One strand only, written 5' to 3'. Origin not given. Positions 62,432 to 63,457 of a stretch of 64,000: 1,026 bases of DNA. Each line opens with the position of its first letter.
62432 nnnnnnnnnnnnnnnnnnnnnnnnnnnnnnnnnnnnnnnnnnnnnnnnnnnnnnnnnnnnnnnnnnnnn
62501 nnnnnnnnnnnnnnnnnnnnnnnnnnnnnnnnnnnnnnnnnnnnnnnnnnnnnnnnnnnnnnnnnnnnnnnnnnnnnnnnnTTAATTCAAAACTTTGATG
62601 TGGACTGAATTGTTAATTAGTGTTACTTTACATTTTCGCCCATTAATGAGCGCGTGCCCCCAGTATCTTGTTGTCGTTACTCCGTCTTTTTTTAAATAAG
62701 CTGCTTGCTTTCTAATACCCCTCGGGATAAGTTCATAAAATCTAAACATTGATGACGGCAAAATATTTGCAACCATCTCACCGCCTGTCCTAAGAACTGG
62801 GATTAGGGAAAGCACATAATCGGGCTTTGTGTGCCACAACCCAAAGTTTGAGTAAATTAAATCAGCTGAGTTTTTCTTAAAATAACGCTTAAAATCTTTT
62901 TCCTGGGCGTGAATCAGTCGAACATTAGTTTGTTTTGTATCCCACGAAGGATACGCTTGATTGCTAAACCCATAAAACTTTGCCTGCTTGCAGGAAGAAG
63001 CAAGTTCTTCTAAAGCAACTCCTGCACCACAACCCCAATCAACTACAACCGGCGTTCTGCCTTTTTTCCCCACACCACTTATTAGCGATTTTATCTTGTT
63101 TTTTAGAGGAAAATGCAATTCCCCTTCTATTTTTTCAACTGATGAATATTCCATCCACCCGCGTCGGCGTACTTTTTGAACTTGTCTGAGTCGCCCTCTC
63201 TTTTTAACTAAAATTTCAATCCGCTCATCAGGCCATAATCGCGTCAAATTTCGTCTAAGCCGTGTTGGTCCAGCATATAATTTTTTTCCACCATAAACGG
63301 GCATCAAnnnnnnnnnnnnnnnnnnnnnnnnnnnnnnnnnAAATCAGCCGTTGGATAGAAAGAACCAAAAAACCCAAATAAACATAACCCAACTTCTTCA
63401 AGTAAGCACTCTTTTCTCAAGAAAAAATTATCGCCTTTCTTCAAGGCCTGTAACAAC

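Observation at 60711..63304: Two paralogous methyltransferases flank a truncated NFACT gene and share N-terminal motifs with the operon-embedded orphans, suggesting a modular family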

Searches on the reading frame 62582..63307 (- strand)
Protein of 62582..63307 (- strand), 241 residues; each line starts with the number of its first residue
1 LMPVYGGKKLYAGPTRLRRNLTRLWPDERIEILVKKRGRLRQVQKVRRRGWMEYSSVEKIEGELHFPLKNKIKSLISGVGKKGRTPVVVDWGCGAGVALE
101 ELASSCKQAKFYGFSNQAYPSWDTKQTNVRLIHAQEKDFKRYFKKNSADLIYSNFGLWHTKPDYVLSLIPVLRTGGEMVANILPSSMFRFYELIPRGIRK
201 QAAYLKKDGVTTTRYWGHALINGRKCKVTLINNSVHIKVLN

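Call 5: search_protein_families(library=pfam, proteins=[window:62582-63307:-], max_evalue=0.1)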
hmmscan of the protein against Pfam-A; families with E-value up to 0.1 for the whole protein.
window:62582-63307:- (241 aa): 5 families
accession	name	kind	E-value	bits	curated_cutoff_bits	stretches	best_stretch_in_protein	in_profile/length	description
PF08241.18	Methyltransf_11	-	1.2e-05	26.3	21.2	1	89-179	1-94/95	Methyltransferase domain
PF13649.12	Methyltransf_25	-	2.3e-05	25.4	27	1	88-176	1-97/97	Methyltransferase domain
PF13847.12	Methyltransf_31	-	0.0062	16.7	27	1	87-118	6-38/145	Methyltransferase domain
PF13489.12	Methyltransf_23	-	0.017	15.3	27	1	81-161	19-95/164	Methyltransferase domain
PF05175.20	MTS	-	0.077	13.1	23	0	84-154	31-105/170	Methyltransferase small domain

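Call 6: search_protein_families(library=ncbifam, proteins=[window:62582-63307:-], max_evalue=0.1)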
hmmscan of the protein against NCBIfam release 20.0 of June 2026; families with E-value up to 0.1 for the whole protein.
window:62582-63307:- (241 aa): 8 families
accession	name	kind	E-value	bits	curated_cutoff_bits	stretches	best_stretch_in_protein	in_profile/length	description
TIGR02072.1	BioC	equivalog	1.5e-07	31.5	184.95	1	73-183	21-135/244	malonyl-ACP O-methyltransferase BioC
NF010703.0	PRK14103.1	equivalog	1.7e-05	24.3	320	1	73-158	19-100/256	trans-aconitate 2-methyltransferase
NF002463.0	PRK01683.1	equivalog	0.0019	17.8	297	1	85-174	32-122/258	trans-aconitate 2-methyltransferase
TIGR03587.1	Pse_Me-ase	hypoth_equivalog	0.0033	17.6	112.05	1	83-166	42-124/204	pseudaminic acid biosynthesis-associated methylase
NF045667.1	MTase_DVU1556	equivalog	0.0042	16.5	155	1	87-154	25-91/213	DVU_1556 family methyltransferase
NF000337.1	erm_SHROVE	exception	0.039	13.3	320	1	79-140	23-84/248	ErmE/ErmH/ErmO/ErmR family 23S rRNA (adenine(2058)-N(6))-methyltransferase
TIGR03534.1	RF_mod_PrmC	equivalog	0.043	13.3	199.1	1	81-154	85-163/253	peptide chain release factor N(5)-glutamine methyltransferase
NF001080.0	PRK00121.2-2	equivalog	0.048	12.9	132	1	82-156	44-125/224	tRNA (guanosine(46)-N7)-methyltransferase TrmB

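Call 10: find_homologous_proteins(query=window:62582-63304:-, max_evalue=0.001)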
Query window:62582-63304:- (240 aa): 1 proteins with E <= 0.001 among 401 candidates.
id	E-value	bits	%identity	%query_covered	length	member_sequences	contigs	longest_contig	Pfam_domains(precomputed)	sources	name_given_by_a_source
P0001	1.2e-160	550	100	100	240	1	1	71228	PF13649.13,PF08241.19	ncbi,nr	ncbi:Uncharacterised protein [uncultured archaeon]|nr:Uncharacterised protein [uncultured archaeon]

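Call 13: find_encoding_contigs(protein=P0001, flank=10000, max_places=5)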
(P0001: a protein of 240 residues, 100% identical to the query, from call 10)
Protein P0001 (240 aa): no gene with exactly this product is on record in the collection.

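Call 27: find_related_loci(query=A3, collection=genome_contigs, flank=6000)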
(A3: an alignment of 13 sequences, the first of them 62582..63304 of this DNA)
Query A3 (240 aa) in genome_contigs; peptide patterns used: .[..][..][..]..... (x = any residue, [..] = any of these).
13 stretches matched a pattern; 6 encode a relative of the query (tblastn E <= 1e-3); 6 distinct loci.
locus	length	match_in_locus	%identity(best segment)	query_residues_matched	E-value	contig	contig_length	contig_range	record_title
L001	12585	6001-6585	35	1-211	4e-35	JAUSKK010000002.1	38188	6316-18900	MAG: Candidatus Iainarchaeum archaeon isolate E14_metabat.bin.47 E14_k141_8377, whole genome shotgun sequence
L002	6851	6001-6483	35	27-179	4e-27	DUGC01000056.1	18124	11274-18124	MAG TPA_asm: Candidatus Iainarchaeum archaeon isolate UBA10205 contig_16923, whole genome shotgun sequence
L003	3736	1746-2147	37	55-180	3e-26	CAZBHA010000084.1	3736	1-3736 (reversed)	MAG TPA_asm: uncultured archaeon isolate SRP192927_co6_212 genome assembly, contig: NODE_71697_length_3736_cov_5.535996,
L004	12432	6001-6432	37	45-181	7e-25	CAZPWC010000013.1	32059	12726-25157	MAG TPA_asm: uncultured archaeon isolate SRP178699_co1_643 genome assembly, contig: NODE_1444_length_32059_cov_6.684102,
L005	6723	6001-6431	38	38-178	4e-21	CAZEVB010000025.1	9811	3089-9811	MAG TPA_asm: uncultured archaeon isolate SRP178699_co2_64 genome assembly, contig: NODE_7013_length_9811_cov_8.235035, w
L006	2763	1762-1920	25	81-131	2e-4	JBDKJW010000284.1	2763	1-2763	MAG: Bacteroidota bacterium isolate guil_2019_sw_WHONDRS-S19S_0049_F_bin.6 scaffold_3075, whole genome shotgun sequence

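Call 36: predict_structure(alignment_id=A2)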
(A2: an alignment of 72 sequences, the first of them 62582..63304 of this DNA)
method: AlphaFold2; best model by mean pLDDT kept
length: 240 residues; sequences in the alignment: 72
mean_pLDDT: 87.0   pTM: 0.87
mean pLDDT of the five models: 87.0, 86.9, 86.4, 86.3, 85.8
residues with pLDDT >= 90: 147; 70-90: 55; 50-70: 35; < 50: 3
segments of 3 or more residues with pLDDT < 50: none
pLDDT, mean of each block of 10 residues (from residue 1): 70 57 70 74 79 95 97 93 97 95 96 93 84 95 98 93 96 98 90 70 67 90 95 96
secondary structure, 60 per line:
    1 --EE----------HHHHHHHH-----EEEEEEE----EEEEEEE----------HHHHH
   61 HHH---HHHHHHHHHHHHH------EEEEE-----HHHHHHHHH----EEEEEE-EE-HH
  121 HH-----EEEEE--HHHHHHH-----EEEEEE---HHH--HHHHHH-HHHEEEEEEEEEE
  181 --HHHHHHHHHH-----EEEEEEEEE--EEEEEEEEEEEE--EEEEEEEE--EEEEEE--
elements in order: H15-22 E28-34 E39-45 H56-63 H67-79 E86-90 H96-104 E109-114 H119-122 E128-132 H135-141 E147-152 H161-166 E171-180 H183-192 E198-206 E209-220 E223-230 E233-238

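Call 42: fold_search(model_id=the predicted structure, library=pdb)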
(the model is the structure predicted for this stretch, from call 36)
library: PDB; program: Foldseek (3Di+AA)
matches with E <= 10: 1696; with E <= 0.001: 447
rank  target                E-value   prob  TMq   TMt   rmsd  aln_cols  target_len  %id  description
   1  8h26_B                3.3e-07  1.00  0.41  0.55   8.5       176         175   17  Crystal structure of MnmM from S. aureus complexed with SAH (1.50 A) (released 2023-01-18)
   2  8h26_D                4.5e-07  1.00  0.41  0.54   8.5       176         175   17  Crystal structure of MnmM from S. aureus complexed with SAH (1.50 A) (released 2023-01-18)
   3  8h26_C                6.2e-07  1.00  0.41  0.51   8.3       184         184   17  Crystal structure of MnmM from S. aureus complexed with SAH (1.50 A) (released 2023-01-18)
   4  8h27_C                8.4e-07  1.00  0.40  0.55   8.2       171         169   18  Crystal structure of MnmM from S. aureus complexed with SAM (2.04 A) (released 2023-01-25)
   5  8h26_A                1.1e-06  1.00  0.41  0.55   8.8       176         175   17  Crystal structure of MnmM from S. aureus complexed with SAH (1.50 A) (released 2023-01-18)
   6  8h26_F                2.0e-06  1.00  0.42  0.57   8.6       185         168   17  Crystal structure of MnmM from S. aureus complexed with SAH (1.50 A) (released 2023-01-18)
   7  8h27_D                2.3e-06  1.00  0.42  0.56   8.1       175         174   17  Crystal structure of MnmM from S. aureus complexed with SAM (2.04 A) (released 2023-01-25)
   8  8h27_B                2.4e-06  1.00  0.41  0.51   7.9       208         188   16  Crystal structure of MnmM from S. aureus complexed with SAM (2.04 A) (released 2023-01-25)
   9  8h1a_A                3.7e-06  1.00  0.41  0.50   8.4       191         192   16  Crystal structure of MnmM from S. aureus in apo state (1.44 A) (released 2023-01-25)
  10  8zhv_A                3.7e-06  1.00  0.39  0.33   8.7       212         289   14  Structure of 3-amino-3-carboxyltransferase in complex with SAH and nocardicin G in the biosynthesis of nocardicins (released 2025-05-14)
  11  7pd7_A                3.9e-06  1.00  0.32  0.31  10.0       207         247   14  Crocagin methyl transferase CgnL (released 2022-08-17)
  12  3mti_A                4.5e-06  1.00  0.40  0.55   9.4       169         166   18  The Crystal Structure of a rRNA Methylase from Streptococcus thermophilus to 1.95A (released 2010-05-12)
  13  7pd7_B                4.7e-06  1.00  0.34  0.33  10.2       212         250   13  Crocagin methyl transferase CgnL (released 2022-08-17)
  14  9fcy_A                6.1e-06  1.00  0.36  0.40   6.2       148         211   18  CysG(N-16)-R21K mutant in complex with SAH from Kitasatospora cystarginea (released 2024-08-21)
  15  4ine_A                6.1e-06  1.00  0.35  0.20   9.8       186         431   13  Crystal structure of N-methyl transferase (PMT-2) from Caenorhabditis elegant complexed with S-adenosyl homocysteine a (released 2014-01-15)
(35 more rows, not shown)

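Call 62: find_related_loci(query=A3, collection=viral_contigs, flank=5000)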
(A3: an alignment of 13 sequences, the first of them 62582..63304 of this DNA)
Query A3 (240 aa) in viral_contigs; peptide patterns used: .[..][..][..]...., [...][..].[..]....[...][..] (x = any residue, [..] = any of these).
100 stretches matched a pattern, but none encodes a relative of the query by tblastn (E <= 1e-3).

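Call 72: search_protein_families(library=padloc, proteins=[window:62582-63304:-], max_evalue=0.01)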
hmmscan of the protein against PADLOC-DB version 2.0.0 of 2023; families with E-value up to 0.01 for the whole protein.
window:62582-63304:- (240 aa): 1 family
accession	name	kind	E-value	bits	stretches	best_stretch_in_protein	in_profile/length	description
PDLC04134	mad2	-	1.3e-06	25.5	1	80-189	288-404/492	mads_2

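Call 73: search_protein_families(library=phrogs, proteins=[window:62582-63304:-], max_evalue=0.01)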
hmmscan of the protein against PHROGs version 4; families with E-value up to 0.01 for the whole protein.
window:62582-63304:- (240 aa): 1 family
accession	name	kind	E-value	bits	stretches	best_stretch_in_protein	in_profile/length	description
phrog_4752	-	other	0.00015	22.2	1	86-168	54-143/241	tRNA methyltransferase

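Call 84: fold_search(model_id=the predicted structure, library=viral)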
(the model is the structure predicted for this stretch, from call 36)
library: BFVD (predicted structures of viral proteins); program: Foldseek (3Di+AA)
matches with E <= 10: 906; with E <= 0.001: 73
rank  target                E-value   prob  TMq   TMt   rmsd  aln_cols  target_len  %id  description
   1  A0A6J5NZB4            3.7e-07  1.00  0.39  0.41  10.3       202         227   17  Tam Trans-aconitate 2-methyltransferase [uncultured Caudovirales phage]
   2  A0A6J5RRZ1            8.7e-06  1.00  0.46  0.18   4.7       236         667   14  Glycosyl transferase family 2 [uncultured Caudovirales phage]
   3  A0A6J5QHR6            1.3e-05  1.00  0.40  0.46   7.4       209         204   12  Methyltransferase domain containing protein [uncultured Caudovirales phage]
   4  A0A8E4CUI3            1.6e-05  1.00  0.33  0.15   9.6       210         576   10  Replicase [Erysiphe necator associated abispo virus 7]
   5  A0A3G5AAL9            1.7e-05  1.00  0.40  0.19   8.9       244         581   14  Class I SAM-dependent methyltransferase [Hyperionvirus sp.]
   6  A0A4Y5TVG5            2.4e-05  1.00  0.35  0.41  13.5       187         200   13  Methyltransferase domain-containing protein [Vibrio phage VAP7]
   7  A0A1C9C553            2.5e-05  1.00  0.38  0.34  16.5       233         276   13  Putative mRNA cap guanine-N7 methyltransferase [Heterosigma akashiwo virus 01]
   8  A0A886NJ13            3.2e-05  1.00  0.36  0.26   5.4       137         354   18  (no name in the UniProt tables at hand)
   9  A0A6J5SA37            4.7e-05  1.00  0.39  0.23   9.9       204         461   18  AdoMet_MTases domain containing protein [uncultured Caudovirales phage]
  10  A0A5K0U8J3            5.3e-05  1.00  0.37  0.30  19.3       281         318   12  Class I SAM-dependent methyltransferase [Yasminevirus sp. GU-2018]
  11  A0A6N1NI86            5.6e-05  1.00  0.40  0.34   8.9       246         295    9  Putative orfan [Tupanvirus soda lake]
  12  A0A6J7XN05            6.3e-05  1.00  0.39  0.51   8.9       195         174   12  AdoMet_MTases domain containing protein [uncultured Caudovirales phage]
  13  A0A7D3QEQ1            8.6e-05  1.00  0.33  0.11  10.3       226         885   13  (no name in the UniProt tables at hand)
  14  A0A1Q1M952            9.2e-05  0.96  0.29  0.13  19.0       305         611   10  Replicase [Agaricus bisporus virus 16]
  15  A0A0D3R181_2          9.8e-05  0.99  0.34  0.10  16.0       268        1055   14  Replicase [Landjia virus]
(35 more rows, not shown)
